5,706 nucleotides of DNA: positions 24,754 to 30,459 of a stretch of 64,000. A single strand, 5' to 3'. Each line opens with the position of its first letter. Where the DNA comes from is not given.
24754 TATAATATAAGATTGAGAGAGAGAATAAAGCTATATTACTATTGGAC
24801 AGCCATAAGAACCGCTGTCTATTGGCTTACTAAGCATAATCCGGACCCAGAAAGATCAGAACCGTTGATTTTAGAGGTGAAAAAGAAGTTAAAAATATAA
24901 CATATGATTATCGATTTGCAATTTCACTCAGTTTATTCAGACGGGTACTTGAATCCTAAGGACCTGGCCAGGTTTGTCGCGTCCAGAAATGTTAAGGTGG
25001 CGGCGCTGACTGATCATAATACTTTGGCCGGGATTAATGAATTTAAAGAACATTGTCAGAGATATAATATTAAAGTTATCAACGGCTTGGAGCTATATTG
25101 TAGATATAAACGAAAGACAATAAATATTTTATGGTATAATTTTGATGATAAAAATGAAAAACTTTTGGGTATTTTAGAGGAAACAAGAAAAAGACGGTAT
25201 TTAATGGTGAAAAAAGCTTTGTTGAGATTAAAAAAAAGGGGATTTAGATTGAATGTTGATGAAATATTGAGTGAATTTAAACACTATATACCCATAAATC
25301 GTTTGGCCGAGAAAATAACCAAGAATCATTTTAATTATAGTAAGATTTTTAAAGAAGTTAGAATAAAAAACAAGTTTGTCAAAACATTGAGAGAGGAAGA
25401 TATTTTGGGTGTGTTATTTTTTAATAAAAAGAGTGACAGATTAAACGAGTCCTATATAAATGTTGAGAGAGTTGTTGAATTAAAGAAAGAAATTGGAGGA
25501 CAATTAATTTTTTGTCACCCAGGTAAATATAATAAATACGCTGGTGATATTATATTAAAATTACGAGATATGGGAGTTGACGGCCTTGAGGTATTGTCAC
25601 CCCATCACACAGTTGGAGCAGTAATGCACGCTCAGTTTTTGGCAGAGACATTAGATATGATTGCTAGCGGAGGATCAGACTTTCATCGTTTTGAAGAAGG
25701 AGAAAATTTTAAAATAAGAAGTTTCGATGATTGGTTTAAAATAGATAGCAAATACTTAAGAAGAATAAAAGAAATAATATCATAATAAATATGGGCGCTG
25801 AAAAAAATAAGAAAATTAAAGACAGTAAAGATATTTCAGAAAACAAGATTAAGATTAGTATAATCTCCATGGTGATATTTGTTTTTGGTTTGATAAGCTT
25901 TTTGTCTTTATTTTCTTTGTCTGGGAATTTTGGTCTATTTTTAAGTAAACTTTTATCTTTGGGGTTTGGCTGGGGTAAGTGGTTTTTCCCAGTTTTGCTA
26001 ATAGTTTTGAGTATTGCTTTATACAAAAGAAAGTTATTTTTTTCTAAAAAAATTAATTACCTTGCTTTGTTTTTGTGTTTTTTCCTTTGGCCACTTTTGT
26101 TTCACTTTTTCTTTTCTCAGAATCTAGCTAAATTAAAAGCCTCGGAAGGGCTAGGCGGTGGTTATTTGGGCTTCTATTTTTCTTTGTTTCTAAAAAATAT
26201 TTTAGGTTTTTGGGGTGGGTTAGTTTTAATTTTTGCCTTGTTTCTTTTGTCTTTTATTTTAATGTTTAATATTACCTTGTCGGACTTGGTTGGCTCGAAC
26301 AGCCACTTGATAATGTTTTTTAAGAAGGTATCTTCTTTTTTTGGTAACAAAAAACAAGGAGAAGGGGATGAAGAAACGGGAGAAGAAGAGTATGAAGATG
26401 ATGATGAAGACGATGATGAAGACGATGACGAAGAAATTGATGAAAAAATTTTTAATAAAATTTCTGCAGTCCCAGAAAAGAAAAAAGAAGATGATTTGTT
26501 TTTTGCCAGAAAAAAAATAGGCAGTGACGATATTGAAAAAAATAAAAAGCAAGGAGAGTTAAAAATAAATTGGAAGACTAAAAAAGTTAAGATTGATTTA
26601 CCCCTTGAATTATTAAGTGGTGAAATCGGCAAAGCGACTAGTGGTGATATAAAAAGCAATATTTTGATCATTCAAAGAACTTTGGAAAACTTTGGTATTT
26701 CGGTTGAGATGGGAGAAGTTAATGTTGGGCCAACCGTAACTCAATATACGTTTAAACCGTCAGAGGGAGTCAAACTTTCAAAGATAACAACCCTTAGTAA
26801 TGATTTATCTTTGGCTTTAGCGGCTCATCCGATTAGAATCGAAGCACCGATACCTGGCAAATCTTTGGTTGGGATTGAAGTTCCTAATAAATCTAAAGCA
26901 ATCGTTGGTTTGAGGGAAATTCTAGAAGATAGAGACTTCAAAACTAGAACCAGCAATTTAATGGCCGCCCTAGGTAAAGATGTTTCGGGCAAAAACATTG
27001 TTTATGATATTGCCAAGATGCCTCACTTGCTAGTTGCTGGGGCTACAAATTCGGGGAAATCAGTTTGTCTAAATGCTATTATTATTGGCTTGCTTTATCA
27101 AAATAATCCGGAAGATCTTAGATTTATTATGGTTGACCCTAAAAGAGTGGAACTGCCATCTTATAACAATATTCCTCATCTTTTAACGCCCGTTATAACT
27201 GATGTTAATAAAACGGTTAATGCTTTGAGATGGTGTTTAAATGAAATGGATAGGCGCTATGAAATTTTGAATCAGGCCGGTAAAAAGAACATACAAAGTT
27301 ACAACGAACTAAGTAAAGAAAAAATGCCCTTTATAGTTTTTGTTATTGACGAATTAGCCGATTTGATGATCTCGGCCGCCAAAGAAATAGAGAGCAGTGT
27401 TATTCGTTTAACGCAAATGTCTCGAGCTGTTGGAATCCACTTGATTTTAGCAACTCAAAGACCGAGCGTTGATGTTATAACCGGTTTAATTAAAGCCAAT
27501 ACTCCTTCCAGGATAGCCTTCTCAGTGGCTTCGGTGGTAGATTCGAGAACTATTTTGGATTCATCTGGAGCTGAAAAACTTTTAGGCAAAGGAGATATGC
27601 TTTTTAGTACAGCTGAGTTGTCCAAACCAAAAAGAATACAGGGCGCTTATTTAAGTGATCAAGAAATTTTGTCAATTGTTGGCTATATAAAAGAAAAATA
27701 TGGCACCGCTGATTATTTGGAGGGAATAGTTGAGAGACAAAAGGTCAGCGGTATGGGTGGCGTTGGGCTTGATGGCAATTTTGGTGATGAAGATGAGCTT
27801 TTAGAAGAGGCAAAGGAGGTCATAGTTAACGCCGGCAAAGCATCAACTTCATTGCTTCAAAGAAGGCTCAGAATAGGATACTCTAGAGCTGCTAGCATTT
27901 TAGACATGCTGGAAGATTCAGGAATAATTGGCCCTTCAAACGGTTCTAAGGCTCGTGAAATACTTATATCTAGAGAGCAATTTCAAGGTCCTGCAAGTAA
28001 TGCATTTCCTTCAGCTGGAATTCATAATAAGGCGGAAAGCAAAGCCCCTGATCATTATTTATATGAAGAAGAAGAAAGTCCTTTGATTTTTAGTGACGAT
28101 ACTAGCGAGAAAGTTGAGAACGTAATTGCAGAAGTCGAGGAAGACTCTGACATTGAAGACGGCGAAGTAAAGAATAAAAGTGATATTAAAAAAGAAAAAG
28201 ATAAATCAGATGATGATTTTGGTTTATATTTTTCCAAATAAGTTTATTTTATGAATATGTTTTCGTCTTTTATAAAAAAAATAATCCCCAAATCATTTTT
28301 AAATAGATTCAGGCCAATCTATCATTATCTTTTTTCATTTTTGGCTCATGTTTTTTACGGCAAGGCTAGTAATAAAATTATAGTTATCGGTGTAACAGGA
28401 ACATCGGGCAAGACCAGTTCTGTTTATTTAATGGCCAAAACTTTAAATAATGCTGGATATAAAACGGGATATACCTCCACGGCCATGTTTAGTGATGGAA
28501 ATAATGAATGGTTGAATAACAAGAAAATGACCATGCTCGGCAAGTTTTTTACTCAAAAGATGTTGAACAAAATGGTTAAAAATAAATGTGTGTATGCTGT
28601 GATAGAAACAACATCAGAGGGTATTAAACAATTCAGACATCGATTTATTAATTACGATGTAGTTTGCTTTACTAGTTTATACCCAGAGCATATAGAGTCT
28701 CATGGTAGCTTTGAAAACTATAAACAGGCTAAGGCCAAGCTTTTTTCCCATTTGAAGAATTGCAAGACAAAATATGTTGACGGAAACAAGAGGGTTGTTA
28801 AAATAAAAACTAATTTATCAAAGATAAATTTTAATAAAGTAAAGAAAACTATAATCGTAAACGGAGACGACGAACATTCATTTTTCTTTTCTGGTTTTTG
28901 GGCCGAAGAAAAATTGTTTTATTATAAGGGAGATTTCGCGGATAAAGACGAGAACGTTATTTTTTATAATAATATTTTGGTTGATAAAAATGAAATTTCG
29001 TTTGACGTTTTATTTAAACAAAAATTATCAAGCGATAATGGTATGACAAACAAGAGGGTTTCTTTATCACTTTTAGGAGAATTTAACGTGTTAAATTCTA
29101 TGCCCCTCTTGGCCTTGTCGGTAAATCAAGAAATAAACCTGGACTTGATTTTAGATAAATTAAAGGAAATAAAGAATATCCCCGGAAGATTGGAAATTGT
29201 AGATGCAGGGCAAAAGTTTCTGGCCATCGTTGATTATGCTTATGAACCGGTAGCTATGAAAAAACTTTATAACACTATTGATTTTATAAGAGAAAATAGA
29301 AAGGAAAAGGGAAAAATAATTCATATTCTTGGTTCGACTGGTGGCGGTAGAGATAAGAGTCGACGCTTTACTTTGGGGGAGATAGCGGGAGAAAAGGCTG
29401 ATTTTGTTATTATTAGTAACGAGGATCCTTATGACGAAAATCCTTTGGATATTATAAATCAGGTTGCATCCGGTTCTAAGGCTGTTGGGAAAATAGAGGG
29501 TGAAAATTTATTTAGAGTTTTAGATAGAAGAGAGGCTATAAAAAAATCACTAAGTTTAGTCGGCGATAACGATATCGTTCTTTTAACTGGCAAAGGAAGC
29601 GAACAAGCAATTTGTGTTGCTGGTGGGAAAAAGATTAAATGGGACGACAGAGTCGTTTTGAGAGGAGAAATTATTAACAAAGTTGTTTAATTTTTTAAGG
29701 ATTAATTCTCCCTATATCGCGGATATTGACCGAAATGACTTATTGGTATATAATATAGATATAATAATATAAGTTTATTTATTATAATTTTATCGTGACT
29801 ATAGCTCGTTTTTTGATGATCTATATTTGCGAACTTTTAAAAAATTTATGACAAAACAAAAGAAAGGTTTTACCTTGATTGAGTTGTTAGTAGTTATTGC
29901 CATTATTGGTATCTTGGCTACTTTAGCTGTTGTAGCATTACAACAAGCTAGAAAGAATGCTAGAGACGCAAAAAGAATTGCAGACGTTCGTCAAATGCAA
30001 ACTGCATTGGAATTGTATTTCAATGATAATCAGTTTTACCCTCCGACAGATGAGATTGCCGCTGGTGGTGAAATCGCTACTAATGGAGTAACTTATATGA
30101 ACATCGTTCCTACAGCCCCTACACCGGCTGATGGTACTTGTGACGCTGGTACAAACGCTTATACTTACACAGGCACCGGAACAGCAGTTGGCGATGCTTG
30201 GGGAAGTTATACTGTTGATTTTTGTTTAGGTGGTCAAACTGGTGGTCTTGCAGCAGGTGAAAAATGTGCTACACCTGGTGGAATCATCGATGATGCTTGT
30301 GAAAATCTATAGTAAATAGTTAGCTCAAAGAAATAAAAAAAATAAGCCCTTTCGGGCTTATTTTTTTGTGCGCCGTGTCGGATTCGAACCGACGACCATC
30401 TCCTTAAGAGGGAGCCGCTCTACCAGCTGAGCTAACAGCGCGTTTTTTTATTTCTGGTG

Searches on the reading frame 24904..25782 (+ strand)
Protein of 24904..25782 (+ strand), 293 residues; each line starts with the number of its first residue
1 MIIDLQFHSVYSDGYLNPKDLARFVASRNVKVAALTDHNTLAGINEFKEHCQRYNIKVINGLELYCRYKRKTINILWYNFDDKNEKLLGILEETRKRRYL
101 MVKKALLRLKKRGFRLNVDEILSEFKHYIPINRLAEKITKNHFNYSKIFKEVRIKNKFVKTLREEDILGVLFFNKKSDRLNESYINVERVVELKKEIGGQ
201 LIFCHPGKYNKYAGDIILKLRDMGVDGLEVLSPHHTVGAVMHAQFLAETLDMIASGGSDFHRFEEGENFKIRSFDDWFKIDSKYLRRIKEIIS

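Call 21: search_protein_families(library=pfam, proteins=[window:24904-25782:+], max_evalue=0.001)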
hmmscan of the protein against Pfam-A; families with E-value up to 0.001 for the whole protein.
window:24904-25782:+ (293 aa): 1 family
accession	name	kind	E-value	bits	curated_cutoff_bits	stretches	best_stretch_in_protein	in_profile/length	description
PF02811.25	PHP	-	1.9e-13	51.5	26.4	1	4-97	1-98/164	PHP domain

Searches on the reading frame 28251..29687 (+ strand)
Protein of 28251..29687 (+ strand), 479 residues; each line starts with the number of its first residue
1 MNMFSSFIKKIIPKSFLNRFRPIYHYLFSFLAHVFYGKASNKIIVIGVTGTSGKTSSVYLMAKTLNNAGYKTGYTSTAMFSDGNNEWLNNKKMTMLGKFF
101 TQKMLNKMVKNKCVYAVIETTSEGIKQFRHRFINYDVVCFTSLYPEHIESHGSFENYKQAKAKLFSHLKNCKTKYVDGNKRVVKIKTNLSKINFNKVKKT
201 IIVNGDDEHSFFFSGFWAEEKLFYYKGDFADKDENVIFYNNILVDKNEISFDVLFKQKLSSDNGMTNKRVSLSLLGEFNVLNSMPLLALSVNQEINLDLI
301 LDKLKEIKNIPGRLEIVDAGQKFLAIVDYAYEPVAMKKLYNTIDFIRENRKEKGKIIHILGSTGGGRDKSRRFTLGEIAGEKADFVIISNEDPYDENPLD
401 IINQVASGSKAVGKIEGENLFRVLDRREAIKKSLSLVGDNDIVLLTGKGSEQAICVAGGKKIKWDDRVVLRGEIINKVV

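Call 75: search_protein_families(library=pfam, proteins=[window:28251-29687:+], max_evalue=0.001)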
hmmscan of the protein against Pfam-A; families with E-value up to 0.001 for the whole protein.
window:28251-29687:+ (479 aa): 2 families
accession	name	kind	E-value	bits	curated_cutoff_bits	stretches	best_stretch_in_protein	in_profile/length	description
PF08245.18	Mur_ligase_M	-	6e-28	98.6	24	1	48-179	1-124/200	Mur ligase middle domain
PF02875.26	Mur_ligase_C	-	1.6e-18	68.2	28.4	1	312-449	1-127/127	Mur ligase, glutamate ligase domain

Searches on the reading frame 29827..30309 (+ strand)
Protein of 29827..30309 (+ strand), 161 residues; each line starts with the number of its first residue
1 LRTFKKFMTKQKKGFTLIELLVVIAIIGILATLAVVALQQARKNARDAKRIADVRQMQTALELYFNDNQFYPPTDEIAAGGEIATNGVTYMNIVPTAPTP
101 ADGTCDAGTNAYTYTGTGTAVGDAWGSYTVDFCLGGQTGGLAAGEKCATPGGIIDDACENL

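Call 3: search_protein_families(library=pfam, proteins=[window:29827-30309:+], max_evalue=1)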
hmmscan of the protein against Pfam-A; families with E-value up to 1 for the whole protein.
window:29827-30309:+ (161 aa): 3 families
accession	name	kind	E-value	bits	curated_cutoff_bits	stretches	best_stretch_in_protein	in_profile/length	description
PF07963.17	N_methyl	-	6.5e-10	38.6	21.2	1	10-34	2-26/27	Prokaryotic N-terminal methylation motif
PF08334.16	T2SSG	-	0.033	14.7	21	1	41-76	5-40/108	Type II secretion system (T2SS), protein G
PF19451.5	DUF5989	-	0.15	12.6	27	1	4-34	7-36/49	Family of unknown function (DUF5989)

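Call 4: search_protein_families(library=ncbifam, proteins=[window:29827-30309:+], max_evalue=1)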
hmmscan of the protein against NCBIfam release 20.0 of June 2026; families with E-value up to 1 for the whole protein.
window:29827-30309:+ (161 aa): 22 families
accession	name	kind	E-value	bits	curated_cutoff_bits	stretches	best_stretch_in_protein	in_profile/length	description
TIGR01710.1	typeII_sec_gspG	equivalog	1.4e-12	47.8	88.85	1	13-76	1-64/134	type II secretion system major pseudopilin GspG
TIGR02532.1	IV_pilin_GFxxxE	domain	5.8e-10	38.6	16.3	1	12-35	1-24/24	prepilin-type N-terminal cleavage/methylation domain-containing protein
TIGR01708.2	typeII_sec_gspH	equivalog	6.4e-10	39.3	80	1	13-50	2-38/169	type II secretion system minor pseudopilin GspH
NF040999.1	pilin_ComGC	equivalog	7.5e-10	38.9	75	1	12-86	1-75/84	competence type IV pilus major pilin ComGC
NF041013.1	T4P_ComGE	equivalog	2.7e-09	37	49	1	10-70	1-62/83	competence type IV pilus minor pilin ComGE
NF041775.1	typeIV_PilA_Myxo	equivalog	5.3e-09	36.4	400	1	10-77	8-76/214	type IV pilin protein PilA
NF007862.0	PRK10574.1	equivalog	2.2e-08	34.3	138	1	10-64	2-56/145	prepilin peptidase-dependent pilin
TIGR02596.1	TIGR02596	subfamily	1.9e-06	28.1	70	1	15-89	1-81/196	Verru_Chthon cassette protein D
NF007800.0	PRK10506.1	equivalog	3.8e-06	26.8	158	1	8-57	4-53/163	prepilin peptidase-dependent protein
TIGR01711.1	gspJ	equivalog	0.00019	21.3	64.85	1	13-63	1-52/192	type II secretion system minor pseudopilin GspJ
TIGR02599.1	TIGR02599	subfamily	0.00029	20.2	256.5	1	14-62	1-50/361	Verru_Chthon cassette protein C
TIGR01707.1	gspI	equivalog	0.00043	20.7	44.35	1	14-53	1-37/101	type II secretion system minor pseudopilin GspI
NF041002.1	pilin_ComGF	equivalog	0.00058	20.1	80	1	12-49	1-38/139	competence type IV pilus minor pilin ComGF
NF040982.1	ComGD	equivalog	0.0017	18.8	70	1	12-43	1-32/139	competence type IV pilus minor pilin ComGD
NF038304.1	EPS_HpsC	equivalog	0.013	15.1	200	1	8-62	16-71/318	hormogonium polysaccharide secretion pseudopilin HpsC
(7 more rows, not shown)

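Call 67: search_protein_families(library=pfam, proteins=[P0245, P0248], max_evalue=0.01)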
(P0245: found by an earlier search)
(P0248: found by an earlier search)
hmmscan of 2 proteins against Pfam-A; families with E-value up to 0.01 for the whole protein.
P0245 (655 aa): 2 families
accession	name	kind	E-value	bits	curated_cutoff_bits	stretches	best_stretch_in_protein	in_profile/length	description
PF07963.17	N_methyl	-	9.4e-08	31.8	21.2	1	37-60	3-26/27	Prokaryotic N-terminal methylation motif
PF07603.17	Lcl_C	-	2.6e-06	28.1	34.9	1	584-651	39-117/117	Lcl C-terminal domain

P0248 (373 aa): 2 families
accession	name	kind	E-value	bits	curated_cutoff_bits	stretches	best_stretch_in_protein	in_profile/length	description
PF09603.15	Fib_succ_major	-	4.5e-32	112.3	33.9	1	176-372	1-187/187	Fibrobacter succinogenes major domain (Fib_succ_major)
PF07963.17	N_methyl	-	3.9e-08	33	21.2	1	5-28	3-26/27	Prokaryotic N-terminal methylation motif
